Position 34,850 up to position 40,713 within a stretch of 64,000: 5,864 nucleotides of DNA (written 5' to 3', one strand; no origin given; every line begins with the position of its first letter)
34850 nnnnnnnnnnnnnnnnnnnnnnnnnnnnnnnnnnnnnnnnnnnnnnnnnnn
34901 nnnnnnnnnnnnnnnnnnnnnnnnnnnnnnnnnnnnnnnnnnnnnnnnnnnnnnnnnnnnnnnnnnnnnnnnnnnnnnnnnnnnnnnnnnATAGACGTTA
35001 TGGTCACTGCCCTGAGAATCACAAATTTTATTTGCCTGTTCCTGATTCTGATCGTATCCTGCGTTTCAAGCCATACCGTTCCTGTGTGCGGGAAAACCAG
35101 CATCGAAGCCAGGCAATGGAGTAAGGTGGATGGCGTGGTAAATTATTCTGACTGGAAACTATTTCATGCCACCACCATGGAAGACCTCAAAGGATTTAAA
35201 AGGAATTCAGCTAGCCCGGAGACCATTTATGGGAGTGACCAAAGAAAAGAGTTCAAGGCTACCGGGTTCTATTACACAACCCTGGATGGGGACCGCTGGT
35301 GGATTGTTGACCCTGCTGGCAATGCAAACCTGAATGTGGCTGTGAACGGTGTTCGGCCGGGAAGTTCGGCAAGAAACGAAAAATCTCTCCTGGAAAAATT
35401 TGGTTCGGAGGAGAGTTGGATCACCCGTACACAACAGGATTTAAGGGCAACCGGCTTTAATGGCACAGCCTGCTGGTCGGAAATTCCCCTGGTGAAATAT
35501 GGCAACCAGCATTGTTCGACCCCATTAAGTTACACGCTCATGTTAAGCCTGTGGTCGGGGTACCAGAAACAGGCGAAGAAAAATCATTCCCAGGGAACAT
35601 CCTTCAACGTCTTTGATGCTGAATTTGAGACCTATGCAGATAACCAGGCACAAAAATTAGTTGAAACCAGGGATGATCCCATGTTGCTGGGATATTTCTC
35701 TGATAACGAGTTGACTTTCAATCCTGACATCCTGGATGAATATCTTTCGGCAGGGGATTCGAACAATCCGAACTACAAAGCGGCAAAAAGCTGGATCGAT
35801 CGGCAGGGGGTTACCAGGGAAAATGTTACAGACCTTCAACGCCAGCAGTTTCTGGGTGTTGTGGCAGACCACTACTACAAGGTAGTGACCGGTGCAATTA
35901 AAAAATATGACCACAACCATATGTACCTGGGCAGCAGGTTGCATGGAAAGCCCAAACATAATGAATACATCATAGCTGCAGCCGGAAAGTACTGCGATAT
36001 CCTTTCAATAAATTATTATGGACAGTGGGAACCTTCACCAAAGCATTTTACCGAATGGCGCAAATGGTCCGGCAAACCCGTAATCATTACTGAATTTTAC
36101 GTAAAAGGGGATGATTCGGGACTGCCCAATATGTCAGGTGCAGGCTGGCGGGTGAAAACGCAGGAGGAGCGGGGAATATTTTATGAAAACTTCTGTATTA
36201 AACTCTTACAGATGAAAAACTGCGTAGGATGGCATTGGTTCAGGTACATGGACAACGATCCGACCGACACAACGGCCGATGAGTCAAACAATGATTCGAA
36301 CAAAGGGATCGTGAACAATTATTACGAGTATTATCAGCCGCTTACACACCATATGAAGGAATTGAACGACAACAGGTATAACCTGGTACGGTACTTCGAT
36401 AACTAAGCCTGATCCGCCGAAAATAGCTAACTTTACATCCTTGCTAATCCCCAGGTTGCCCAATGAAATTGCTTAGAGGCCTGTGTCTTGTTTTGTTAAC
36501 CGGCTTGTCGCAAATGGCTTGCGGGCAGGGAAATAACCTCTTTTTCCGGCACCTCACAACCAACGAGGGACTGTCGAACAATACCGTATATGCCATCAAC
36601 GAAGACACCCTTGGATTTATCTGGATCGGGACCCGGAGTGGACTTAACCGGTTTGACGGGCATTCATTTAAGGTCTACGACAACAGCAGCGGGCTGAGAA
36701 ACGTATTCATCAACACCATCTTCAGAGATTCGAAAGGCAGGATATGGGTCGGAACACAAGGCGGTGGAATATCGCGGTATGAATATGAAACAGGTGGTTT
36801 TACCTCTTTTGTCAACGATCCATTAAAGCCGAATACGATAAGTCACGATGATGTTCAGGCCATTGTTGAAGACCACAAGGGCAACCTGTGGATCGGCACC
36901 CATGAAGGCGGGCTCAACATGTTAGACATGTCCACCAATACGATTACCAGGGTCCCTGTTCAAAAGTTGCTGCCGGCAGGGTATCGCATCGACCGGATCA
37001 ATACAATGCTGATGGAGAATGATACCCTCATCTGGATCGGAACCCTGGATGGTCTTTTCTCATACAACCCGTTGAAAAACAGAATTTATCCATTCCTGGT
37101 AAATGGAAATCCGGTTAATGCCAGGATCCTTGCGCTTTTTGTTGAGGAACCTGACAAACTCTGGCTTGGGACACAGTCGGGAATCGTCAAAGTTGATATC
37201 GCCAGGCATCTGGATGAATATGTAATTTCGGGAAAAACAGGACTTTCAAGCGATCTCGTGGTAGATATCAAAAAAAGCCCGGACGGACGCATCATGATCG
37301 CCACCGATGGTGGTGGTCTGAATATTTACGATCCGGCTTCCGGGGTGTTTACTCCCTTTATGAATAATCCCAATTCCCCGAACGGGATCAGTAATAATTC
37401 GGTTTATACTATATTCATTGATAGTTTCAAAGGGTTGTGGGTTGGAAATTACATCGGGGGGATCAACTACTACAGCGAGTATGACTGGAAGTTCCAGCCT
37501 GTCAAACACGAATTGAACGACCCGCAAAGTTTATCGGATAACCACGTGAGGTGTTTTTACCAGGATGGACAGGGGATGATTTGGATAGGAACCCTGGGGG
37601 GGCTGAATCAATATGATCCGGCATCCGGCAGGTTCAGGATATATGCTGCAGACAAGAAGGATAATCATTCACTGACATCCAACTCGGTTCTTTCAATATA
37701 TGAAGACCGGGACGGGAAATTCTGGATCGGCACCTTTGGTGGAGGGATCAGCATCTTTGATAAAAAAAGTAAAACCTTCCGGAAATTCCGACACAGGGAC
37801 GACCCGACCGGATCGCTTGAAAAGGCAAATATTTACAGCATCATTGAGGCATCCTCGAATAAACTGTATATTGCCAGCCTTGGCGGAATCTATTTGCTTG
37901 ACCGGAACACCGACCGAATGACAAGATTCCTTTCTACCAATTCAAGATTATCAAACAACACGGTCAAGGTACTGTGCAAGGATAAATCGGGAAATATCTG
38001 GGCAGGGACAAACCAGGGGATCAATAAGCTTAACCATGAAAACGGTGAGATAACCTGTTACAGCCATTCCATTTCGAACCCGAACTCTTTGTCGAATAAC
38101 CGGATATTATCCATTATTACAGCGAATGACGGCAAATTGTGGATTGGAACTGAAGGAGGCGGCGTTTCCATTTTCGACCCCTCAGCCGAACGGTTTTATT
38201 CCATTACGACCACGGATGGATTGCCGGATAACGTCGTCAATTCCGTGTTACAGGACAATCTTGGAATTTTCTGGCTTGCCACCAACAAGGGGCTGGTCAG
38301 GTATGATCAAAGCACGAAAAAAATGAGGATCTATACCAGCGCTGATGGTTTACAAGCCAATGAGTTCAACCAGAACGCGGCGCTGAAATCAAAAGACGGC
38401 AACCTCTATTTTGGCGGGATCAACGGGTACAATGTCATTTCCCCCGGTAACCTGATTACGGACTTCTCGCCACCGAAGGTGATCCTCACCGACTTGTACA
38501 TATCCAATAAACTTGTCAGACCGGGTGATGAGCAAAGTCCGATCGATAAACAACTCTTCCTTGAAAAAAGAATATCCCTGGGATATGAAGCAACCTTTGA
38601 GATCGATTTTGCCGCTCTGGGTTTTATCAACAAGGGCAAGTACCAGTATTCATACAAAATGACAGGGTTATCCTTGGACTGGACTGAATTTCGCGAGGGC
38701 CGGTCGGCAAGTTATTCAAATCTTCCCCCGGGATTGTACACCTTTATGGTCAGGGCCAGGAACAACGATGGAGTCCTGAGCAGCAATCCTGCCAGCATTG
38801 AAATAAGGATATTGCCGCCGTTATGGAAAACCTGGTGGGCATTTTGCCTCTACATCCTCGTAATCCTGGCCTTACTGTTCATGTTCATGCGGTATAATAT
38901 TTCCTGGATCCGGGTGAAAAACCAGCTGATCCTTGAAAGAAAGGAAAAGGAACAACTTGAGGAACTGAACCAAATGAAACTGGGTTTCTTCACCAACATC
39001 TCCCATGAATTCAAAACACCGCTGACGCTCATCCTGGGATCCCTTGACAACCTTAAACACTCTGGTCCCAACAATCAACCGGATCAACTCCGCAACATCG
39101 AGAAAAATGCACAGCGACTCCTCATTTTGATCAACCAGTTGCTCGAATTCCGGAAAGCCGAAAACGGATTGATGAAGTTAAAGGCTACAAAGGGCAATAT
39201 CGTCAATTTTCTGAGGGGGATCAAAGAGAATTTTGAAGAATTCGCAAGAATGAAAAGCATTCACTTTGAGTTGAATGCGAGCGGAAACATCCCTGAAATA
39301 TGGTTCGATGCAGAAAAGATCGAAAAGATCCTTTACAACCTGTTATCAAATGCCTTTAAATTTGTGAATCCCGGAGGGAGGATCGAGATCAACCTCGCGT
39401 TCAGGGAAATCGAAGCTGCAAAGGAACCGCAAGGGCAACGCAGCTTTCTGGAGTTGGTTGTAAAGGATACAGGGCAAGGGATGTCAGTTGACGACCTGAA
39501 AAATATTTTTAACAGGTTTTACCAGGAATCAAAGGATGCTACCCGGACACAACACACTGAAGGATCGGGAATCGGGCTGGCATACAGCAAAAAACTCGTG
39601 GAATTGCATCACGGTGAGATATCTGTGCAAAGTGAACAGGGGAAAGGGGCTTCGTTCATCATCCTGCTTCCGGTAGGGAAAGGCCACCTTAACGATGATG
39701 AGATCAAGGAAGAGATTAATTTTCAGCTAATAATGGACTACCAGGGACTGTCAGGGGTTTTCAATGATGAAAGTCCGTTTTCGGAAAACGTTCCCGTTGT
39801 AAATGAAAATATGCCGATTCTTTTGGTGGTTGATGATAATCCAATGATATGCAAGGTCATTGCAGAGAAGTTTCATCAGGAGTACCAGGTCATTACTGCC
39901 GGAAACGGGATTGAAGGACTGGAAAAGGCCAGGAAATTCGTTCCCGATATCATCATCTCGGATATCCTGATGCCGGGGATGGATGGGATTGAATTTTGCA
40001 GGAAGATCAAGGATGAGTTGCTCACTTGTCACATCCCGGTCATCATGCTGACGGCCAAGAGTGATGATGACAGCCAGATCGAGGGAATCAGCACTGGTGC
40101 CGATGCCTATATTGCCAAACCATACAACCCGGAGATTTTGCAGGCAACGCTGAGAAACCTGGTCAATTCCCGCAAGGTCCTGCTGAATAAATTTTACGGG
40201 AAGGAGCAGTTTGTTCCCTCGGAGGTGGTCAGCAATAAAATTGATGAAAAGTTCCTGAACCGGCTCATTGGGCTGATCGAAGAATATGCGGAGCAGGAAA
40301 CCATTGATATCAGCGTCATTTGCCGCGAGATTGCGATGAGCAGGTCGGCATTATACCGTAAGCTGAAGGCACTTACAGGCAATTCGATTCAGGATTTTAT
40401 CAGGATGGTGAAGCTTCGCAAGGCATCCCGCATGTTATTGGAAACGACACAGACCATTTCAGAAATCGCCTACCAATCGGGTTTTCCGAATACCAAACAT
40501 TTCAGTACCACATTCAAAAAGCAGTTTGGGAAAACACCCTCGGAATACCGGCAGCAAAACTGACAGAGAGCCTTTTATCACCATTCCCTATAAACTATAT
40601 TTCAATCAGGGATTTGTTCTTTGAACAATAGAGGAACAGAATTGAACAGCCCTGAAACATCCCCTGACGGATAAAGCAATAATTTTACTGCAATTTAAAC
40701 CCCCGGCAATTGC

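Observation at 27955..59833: Co-directional SusCD/HTCS locus built mainly from unclassifiable T9SS cargo: candidate new polysaccharide-degrading system for an acetylated, glucuronate-containing glycan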

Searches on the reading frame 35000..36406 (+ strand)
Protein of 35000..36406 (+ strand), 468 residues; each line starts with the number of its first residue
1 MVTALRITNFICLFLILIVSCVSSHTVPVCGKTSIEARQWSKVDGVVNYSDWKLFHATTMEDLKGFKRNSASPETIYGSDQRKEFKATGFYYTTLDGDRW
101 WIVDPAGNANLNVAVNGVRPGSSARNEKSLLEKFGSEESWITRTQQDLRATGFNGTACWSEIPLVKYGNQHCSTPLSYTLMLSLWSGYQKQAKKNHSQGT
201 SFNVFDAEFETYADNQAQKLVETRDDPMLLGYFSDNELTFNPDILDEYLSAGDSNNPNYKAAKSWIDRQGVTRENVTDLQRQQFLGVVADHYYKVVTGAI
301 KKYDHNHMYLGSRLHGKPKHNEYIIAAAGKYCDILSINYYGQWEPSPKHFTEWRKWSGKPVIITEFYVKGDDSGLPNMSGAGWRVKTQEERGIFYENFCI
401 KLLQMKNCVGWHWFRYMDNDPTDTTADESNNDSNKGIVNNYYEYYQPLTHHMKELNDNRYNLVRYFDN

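Call 3: search_protein_families(library=pfam, proteins=[window:35000-36406:+], max_evalue=0.01)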
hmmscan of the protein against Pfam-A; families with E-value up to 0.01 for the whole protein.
window:35000-36406:+ (468 aa): 0 families

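Call 6: search_protein_families(library=ncbifam, proteins=[window:35000-36406:+], max_evalue=0.01)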
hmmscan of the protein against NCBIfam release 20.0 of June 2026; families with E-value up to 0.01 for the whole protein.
window:35000-36406:+ (468 aa): 0 families

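Call 9: search_solved_structures(query=window:35000-36406:+, max_evalue=10, show_alignments=2)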
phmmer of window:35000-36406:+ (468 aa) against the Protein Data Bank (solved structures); distinct sequences matched with E-value up to 10: 5.
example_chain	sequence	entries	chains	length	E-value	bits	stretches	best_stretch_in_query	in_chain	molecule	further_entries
5t3b_A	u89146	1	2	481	4.9e-65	223.4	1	77-467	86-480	Glycoside Hydrolase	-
4bq2_A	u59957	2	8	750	3.2e-24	88.8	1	276-460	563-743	B-AGARASE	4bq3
4bq4_A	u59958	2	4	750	7.8e-24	87.5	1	276-460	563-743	B-AGARASE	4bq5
6xj9_A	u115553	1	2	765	1.2e-21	80.3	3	247-460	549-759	Agarase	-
5z6p_A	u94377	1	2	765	2e-16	63.1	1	270-460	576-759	B-agarase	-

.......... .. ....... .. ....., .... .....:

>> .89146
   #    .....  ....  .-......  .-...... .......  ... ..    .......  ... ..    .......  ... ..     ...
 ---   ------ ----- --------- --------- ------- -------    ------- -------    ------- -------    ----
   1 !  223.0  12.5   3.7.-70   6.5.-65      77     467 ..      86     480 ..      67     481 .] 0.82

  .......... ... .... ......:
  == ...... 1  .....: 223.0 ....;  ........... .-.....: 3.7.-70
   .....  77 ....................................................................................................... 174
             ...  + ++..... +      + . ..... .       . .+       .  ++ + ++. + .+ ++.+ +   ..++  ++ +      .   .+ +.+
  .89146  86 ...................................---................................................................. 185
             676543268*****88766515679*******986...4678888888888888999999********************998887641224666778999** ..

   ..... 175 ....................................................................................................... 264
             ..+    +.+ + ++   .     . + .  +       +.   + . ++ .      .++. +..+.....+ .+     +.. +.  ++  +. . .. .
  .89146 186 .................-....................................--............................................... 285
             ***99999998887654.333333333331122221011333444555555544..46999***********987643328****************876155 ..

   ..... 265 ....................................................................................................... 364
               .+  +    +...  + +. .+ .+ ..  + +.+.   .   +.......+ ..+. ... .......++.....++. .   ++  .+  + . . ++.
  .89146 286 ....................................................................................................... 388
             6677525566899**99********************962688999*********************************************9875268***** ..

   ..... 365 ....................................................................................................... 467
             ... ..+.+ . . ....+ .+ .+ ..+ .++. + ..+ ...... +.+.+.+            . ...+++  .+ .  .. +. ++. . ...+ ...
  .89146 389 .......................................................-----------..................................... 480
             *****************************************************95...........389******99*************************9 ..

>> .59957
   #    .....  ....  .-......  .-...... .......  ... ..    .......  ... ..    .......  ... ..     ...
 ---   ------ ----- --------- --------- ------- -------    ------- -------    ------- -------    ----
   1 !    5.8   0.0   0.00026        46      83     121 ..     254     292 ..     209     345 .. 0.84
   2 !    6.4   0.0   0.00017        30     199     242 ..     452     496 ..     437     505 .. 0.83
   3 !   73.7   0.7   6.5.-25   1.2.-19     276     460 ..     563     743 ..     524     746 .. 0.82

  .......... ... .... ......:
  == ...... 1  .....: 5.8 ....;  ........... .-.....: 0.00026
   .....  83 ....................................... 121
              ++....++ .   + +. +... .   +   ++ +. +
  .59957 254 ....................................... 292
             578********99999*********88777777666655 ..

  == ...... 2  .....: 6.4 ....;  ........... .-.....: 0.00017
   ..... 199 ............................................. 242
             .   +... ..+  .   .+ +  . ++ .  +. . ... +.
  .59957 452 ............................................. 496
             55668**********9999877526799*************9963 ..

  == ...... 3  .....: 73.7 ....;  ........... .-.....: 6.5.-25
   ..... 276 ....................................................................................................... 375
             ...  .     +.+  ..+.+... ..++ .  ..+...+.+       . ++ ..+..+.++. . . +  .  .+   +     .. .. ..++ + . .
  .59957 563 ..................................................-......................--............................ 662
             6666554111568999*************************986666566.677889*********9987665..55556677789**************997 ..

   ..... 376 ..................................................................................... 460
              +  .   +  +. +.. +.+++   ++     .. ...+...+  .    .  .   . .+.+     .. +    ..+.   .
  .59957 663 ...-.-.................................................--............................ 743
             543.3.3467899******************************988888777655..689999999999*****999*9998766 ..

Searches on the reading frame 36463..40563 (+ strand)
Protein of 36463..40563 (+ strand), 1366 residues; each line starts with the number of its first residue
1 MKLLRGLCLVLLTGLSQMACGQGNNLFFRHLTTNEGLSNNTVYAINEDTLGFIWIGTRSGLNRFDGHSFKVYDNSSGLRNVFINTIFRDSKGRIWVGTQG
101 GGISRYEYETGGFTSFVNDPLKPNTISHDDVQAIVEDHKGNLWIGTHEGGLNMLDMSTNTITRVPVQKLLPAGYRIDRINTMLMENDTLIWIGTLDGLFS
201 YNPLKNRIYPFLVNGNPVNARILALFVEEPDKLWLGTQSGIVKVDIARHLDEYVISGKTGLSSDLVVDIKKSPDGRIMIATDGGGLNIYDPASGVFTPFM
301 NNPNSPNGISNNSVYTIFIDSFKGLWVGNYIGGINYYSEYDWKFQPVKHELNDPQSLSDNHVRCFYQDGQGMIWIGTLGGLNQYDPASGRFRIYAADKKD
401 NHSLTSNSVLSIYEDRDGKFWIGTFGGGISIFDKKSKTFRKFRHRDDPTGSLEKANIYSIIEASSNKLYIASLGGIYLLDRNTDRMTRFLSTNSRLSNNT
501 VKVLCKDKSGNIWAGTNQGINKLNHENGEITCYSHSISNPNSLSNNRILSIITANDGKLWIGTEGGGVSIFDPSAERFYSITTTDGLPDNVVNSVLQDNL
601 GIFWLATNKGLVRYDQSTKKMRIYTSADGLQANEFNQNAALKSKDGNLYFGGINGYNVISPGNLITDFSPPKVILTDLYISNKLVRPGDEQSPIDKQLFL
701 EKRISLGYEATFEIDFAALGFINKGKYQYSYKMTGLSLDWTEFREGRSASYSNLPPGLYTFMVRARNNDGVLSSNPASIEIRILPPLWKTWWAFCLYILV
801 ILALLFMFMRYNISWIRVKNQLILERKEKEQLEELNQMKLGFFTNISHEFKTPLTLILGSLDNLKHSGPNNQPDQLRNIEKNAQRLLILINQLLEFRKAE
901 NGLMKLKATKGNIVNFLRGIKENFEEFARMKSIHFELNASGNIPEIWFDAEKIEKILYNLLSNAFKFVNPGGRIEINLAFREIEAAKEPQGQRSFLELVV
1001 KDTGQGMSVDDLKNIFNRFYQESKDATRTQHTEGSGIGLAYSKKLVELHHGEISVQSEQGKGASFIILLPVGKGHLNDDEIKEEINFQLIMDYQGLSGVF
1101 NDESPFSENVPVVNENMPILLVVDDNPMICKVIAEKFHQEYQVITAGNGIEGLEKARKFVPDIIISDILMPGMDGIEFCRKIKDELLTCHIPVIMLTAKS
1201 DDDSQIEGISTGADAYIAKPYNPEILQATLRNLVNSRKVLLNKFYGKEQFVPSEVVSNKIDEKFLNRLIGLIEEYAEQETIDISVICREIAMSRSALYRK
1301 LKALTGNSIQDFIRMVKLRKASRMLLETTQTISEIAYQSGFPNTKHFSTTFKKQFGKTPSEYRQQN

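Call 3: search_protein_families(library=pfam, proteins=[window:36463-40563:+], max_evalue=0.01)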
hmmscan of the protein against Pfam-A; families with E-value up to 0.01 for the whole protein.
window:36463-40563:+ (1366 aa): 13 families
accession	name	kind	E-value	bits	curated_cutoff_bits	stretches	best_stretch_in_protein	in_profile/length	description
PF07494.17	Reg_prop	-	4.9e-58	186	20.4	7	403-426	1-24/24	Two component regulator propeller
PF02518.31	HATPase_c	-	3.9e-26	92.1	26.4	1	949-1071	2-109/111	Histidine kinase-, DNA gyrase B-, and HSP90-like ATPase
PF00072.30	Response_reg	-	1.8e-24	86.5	30.2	1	1121-1230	2-110/111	Response regulator receiver domain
PF12833.13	HTH_18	-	3e-23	82.3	33.6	1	1286-1365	1-80/80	Helix-turn-helix domain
PF07495.19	Y_Y_Y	-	6.3e-17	61.7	26.6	1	722-784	3-65/65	Y_Y_Y domain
PF23748.1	Beta-prop_LRRK2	-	1.6e-16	60.7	26.9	0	124-164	269-309/359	LRRK2 beta propeller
PF00165.29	HTH_AraC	-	3.6e-14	52.9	26.6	1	1330-1364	9-42/42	Bacterial regulatory helix-turn-helix proteins, AraC family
PF00512.31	HisKA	-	4.8e-14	52.6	26.9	1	839-902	2-66/66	His Kinase A (phospho-acceptor) domain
PF08450.18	SGL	-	3e-12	47.1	26.3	0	451-535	36-122/246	SMP-30/Gluconolactonase/LRE-like region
PF16819.11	DUF5074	-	1.5e-11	44.4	27.2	1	419-529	110-217/353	Domain of unknown function (DUF5074)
PF13589.12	HATPase_c_3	-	7.2e-05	23.3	25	1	983-1040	24-78/137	Histidine kinase-, DNA gyrase B-, and HSP90-like ATPase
PF23754.1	Beta-prop_IP5PC_F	-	0.0016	17.8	27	0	506-572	72-138/392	IP5P C-F beta-propeller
PF15533.11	Ntox33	-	0.0049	17.8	28.4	0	82-101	32-53/65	Bacterial toxin 33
